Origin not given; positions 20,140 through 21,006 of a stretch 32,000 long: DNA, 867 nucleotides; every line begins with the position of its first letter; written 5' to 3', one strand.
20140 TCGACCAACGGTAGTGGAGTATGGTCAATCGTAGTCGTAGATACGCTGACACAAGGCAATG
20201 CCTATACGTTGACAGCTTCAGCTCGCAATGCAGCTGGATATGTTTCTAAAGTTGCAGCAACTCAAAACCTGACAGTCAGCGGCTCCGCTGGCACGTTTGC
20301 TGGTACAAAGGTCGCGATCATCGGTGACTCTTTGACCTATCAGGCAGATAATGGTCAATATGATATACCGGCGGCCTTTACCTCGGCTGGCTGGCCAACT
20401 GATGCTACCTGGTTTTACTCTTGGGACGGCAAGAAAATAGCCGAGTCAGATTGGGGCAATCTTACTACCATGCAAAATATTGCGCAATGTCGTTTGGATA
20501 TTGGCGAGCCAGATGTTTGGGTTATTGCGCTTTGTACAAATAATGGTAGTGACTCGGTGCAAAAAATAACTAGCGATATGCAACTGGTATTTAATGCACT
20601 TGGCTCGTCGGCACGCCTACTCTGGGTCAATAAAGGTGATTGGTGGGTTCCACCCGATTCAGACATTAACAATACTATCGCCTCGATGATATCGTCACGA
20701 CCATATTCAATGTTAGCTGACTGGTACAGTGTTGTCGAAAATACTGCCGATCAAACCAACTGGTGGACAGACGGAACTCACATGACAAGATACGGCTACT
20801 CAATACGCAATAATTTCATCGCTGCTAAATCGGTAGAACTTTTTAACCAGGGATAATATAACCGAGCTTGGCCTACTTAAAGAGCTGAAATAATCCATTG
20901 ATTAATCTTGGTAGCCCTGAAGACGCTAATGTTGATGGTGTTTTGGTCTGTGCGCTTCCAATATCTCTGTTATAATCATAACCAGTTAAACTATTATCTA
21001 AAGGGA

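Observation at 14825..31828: Second conserved N-terminal tag, M-S-x-(F/T/S)-x-(R/Q)-R-(L/I)-(Q/R), on five proteins with unrelated extracellular-type domains and no signal peptide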

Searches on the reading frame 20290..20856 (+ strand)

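Call 90: search_protein_families(library=pfam, proteins=[window:20290-20856:+], max_evalue=0.1)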
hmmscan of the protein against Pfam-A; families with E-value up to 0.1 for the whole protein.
window:20290-20856:+ (188 aa): 1 family
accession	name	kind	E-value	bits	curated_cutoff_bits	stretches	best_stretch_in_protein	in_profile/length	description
PF13472.12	Lipase_GDSL_2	-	0.0042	18.1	32.9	1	10-171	1-177/178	GDSL-like Lipase/Acylhydrolase family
